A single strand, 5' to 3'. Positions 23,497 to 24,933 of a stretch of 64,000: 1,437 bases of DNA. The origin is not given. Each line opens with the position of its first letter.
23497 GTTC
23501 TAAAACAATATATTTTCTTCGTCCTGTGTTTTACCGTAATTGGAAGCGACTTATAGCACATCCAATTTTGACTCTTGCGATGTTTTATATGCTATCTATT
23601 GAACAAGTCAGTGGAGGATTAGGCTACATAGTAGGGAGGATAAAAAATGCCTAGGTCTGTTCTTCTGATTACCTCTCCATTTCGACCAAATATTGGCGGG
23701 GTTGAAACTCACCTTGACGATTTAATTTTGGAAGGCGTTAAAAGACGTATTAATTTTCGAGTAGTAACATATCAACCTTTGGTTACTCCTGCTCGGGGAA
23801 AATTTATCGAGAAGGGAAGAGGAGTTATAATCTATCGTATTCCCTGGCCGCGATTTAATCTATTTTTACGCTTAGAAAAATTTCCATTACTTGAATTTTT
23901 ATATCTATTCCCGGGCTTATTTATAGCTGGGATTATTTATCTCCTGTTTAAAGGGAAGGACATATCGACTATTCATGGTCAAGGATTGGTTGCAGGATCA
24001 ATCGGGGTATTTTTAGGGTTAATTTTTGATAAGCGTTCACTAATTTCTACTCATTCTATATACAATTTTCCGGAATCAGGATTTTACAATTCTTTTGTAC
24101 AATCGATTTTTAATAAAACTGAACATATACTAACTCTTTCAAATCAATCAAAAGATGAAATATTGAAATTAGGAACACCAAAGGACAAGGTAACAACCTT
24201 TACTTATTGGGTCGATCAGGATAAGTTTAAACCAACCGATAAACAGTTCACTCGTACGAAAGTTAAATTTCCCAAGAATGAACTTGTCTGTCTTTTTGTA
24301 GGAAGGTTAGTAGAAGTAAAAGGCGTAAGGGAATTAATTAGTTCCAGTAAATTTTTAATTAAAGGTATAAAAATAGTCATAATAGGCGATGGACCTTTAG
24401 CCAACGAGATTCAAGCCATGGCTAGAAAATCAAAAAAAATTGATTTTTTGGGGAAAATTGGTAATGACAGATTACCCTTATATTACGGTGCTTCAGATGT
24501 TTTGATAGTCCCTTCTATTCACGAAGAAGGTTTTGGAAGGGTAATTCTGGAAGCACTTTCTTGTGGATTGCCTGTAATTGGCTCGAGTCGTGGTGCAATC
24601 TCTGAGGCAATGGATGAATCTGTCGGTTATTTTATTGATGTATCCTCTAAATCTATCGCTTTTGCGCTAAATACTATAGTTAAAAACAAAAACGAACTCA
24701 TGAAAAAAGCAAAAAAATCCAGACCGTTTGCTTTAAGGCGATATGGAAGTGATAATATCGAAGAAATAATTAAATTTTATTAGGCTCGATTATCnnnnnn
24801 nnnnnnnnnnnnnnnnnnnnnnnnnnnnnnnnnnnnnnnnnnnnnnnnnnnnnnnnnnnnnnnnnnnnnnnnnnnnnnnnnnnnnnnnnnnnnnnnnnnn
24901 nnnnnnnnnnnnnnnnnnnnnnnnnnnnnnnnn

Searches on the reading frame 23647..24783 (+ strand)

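Call 51: search_protein_families(library=pfam, proteins=[window:23647-24783:+], max_evalue=0.0001)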
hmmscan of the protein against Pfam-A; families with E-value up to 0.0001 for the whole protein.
window:23647-24783:+ (378 aa): 5 families
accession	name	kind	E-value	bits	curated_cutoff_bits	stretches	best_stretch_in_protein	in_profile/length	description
PF00534.26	Glycos_transf_1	-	3e-29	102.2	26.4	1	199-356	2-166/172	Glycosyl transferases group 1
PF13692.12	Glyco_trans_1_4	-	4.1e-25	89.1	27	1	214-346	3-141/142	Glycosyl transferases group 1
PF13439.12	Glyco_transf_4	-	3.7e-11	43.8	28.5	1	16-190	1-167/170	Glycosyltransferase Family 4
PF13579.12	Glyco_trans_4_4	-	1.7e-06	28.9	29.7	1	17-188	1-158/158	Glycosyl transferase 4-like domain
PF20706.3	GT4-conflict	-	5e-06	26.2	26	1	209-327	194-325/385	Family 4 Glycosyltransferase in conflict systems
